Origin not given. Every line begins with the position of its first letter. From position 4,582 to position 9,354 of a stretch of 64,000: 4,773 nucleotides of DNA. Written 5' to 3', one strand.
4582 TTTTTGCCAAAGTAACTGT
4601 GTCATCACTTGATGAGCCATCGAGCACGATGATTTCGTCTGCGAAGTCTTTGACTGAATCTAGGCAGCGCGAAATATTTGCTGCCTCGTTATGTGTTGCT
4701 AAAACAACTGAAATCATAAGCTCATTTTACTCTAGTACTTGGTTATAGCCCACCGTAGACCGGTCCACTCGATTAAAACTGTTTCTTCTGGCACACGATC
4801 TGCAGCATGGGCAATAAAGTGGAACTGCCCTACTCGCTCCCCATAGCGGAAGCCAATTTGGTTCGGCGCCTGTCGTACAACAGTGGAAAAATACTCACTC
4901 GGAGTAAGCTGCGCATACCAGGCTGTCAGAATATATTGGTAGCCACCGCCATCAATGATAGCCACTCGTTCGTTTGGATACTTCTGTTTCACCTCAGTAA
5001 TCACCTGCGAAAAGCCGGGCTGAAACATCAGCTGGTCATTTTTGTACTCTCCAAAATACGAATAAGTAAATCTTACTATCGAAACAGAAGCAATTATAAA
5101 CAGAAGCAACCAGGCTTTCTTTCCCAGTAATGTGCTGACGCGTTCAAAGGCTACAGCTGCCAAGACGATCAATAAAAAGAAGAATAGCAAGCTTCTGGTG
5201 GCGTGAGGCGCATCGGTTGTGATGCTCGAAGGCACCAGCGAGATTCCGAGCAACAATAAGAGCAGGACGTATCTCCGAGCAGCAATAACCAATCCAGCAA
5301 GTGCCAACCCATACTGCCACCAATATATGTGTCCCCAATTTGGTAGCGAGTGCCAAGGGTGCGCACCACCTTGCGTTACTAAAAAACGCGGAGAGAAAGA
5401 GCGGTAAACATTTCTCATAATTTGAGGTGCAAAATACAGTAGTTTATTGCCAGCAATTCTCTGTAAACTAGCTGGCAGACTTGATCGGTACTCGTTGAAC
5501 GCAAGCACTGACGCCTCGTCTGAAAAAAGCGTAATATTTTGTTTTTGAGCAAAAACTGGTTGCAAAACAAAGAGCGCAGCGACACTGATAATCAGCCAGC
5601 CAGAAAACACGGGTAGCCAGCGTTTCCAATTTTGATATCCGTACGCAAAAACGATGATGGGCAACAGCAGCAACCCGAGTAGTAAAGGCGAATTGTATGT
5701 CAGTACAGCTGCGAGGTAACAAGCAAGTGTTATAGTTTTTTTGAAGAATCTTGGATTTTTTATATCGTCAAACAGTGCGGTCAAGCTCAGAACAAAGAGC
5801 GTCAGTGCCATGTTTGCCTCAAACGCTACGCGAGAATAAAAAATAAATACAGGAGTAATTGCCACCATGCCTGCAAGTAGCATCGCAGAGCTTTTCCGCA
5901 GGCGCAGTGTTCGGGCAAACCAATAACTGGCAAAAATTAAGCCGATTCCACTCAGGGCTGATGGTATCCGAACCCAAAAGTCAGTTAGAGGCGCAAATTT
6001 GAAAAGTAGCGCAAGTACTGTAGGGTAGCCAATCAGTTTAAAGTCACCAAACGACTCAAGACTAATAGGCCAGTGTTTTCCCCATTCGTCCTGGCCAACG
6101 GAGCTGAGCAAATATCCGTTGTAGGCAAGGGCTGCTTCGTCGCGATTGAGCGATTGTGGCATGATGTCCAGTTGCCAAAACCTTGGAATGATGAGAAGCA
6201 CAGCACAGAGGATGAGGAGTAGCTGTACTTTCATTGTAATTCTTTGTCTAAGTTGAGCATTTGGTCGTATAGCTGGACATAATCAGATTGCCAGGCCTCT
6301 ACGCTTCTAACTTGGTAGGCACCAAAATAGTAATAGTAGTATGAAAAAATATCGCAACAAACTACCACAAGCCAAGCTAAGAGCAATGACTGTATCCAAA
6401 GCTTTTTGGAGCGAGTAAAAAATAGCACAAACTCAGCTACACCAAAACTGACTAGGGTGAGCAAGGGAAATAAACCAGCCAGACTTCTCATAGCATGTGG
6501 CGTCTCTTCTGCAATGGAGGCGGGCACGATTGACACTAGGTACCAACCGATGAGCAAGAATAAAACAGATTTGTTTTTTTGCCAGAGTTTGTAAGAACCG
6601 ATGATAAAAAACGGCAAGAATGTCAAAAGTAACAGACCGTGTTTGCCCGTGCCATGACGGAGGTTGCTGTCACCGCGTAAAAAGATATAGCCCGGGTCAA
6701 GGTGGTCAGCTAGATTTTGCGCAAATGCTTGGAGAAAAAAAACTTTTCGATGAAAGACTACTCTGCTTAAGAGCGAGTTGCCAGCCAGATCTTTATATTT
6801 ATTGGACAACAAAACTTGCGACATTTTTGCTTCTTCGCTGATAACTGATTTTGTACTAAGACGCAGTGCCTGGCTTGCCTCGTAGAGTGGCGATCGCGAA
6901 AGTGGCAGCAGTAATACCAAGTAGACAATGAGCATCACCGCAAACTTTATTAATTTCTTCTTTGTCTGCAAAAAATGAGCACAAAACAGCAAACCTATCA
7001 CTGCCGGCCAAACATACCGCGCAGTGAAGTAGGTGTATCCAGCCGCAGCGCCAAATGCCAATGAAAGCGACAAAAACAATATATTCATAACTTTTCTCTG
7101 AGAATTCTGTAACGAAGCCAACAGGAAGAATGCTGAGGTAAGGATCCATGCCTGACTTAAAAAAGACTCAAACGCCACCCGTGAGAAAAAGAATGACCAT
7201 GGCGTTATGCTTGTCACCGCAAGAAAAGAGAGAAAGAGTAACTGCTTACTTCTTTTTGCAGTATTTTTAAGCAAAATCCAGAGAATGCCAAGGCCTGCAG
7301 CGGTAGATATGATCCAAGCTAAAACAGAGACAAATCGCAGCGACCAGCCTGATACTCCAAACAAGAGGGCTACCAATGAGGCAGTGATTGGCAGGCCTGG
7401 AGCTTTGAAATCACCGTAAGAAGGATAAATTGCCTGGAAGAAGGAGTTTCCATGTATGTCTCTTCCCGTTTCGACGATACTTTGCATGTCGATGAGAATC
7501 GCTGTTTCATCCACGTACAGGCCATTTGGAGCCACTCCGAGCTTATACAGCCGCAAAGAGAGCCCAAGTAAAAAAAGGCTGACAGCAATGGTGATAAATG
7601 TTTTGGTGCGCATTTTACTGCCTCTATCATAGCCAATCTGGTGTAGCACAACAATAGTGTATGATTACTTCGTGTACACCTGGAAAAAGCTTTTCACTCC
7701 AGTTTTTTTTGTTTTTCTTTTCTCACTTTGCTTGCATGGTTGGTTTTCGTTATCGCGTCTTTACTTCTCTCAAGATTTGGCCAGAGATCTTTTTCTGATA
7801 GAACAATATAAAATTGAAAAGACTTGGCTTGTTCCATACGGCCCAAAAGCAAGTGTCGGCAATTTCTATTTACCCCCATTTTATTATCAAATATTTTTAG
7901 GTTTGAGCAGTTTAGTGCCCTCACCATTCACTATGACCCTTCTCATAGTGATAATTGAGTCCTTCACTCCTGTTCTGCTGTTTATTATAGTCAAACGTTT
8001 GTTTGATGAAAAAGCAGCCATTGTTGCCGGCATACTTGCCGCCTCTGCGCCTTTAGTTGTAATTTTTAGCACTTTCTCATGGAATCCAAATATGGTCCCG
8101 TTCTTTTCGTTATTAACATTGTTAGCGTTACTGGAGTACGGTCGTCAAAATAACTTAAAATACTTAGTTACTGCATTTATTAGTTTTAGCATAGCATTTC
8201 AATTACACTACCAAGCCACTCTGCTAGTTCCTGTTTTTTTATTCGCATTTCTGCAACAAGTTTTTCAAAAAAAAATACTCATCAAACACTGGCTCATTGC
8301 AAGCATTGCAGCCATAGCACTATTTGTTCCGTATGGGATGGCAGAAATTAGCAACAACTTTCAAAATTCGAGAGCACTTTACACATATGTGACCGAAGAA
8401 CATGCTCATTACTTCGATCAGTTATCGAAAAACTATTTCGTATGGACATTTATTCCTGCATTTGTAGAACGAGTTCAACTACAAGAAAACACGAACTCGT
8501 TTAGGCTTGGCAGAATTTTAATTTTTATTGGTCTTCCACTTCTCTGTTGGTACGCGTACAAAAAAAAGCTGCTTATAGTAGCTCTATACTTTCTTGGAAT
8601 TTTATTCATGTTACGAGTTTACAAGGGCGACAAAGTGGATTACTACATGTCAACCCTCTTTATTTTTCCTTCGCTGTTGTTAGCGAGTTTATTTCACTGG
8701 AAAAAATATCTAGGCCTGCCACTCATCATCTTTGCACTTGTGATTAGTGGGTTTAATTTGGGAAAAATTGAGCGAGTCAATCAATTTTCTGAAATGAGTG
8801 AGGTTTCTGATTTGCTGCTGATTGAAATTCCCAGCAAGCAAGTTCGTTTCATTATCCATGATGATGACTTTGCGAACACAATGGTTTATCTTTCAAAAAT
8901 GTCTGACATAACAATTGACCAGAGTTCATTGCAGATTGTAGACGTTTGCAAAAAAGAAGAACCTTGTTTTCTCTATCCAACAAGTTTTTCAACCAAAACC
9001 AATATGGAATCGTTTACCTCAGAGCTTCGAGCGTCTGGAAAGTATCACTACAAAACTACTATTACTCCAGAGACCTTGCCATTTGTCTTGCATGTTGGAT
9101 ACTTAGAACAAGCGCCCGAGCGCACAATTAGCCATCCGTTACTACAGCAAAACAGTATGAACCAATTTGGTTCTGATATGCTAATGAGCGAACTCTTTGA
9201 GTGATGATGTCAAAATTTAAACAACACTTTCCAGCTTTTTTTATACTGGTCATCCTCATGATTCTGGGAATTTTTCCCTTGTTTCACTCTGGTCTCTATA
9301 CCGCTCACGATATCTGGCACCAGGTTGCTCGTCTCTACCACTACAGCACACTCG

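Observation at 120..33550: A ~33 kb super-array of tandem GT-C membrane glycosyltransferase paralogs interleaved with lipid-carrier sugar synthases, a flippase and an LCP ligase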

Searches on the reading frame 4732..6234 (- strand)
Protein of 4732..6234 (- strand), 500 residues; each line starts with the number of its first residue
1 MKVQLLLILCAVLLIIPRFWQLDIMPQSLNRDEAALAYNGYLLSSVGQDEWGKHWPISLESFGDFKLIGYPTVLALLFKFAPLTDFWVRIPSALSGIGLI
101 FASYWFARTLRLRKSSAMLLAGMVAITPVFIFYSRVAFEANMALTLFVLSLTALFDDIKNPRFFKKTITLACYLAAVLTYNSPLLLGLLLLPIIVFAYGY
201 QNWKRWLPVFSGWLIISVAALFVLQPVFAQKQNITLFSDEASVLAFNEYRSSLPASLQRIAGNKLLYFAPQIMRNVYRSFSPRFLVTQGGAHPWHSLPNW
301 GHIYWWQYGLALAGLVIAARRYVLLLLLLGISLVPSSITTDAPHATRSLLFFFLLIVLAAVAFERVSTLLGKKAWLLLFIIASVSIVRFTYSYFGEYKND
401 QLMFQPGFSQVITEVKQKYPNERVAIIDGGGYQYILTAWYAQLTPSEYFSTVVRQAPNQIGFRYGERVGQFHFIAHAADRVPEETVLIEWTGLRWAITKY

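Call 3: search_protein_families(library=pfam, proteins=[window:4732-6234:-], max_evalue=0.01)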
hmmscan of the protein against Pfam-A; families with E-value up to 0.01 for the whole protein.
window:4732-6234:- (500 aa): 0 families

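Call 18: search_protein_families(library=pfam, proteins=[window:4732-6234:-], max_evalue=10)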
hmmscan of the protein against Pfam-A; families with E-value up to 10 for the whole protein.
window:4732-6234:- (500 aa): 1 family
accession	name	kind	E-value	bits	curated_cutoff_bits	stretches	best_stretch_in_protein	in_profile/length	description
PF02366.24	PMT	-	2.8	7.9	22.7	1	79-224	76-228/245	Dolichyl-phosphate-mannose-protein mannosyltransferase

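Call 20: search_solved_structures(query=A1, max_evalue=1)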
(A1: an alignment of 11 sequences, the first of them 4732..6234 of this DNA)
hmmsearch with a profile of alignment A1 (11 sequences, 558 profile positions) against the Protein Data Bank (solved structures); distinct sequences matched with E-value up to 1: 1.
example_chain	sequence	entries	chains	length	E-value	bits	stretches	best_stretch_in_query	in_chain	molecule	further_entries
5ezm_A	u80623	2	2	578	2.2e-07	33.2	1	74-245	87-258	4-amino-4-deoxy-L-arabinose transferase or related glycosyltransferases of PMT family | 4-amino-4-deoxy-L-arabinose (L-Ara4N) transferase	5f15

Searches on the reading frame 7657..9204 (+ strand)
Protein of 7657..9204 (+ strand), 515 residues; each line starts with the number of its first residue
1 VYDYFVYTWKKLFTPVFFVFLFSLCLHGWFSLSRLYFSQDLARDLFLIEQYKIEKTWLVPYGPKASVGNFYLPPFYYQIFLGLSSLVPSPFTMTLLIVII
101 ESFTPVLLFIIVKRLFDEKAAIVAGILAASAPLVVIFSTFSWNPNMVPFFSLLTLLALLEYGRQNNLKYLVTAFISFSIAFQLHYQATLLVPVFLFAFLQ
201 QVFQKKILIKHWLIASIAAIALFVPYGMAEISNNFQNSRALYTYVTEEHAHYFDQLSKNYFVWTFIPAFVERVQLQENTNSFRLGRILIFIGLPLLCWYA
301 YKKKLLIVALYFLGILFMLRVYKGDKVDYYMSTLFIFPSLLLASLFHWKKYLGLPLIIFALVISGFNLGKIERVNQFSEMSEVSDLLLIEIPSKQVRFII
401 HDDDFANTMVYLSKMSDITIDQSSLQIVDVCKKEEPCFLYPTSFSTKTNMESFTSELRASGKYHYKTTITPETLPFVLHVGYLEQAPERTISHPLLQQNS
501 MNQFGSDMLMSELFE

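Call 3: search_protein_families(library=pfam, proteins=[window:7657-9204:+], max_evalue=0.01)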
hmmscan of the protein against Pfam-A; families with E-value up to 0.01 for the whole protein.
window:7657-9204:+ (515 aa): 1 family
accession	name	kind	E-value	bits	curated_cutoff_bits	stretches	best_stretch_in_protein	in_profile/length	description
PF13231.12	PMT_2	-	1.2e-11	45.5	26.1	1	88-225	19-156/160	Dolichyl-phosphate-mannose-protein mannosyltransferase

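Call 19: search_protein_families(library=ncbifam, proteins=[window:7657-9204:+], max_evalue=0.1)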
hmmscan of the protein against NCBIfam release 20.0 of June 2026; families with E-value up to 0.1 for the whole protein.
window:7657-9204:+ (515 aa): 1 family
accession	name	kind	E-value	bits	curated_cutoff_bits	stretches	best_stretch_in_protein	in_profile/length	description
TIGR03663.1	TIGR03663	subfamily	1.6e-06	27.4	126.25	1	74-252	53-244/435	flippase activity-associated protein Agl23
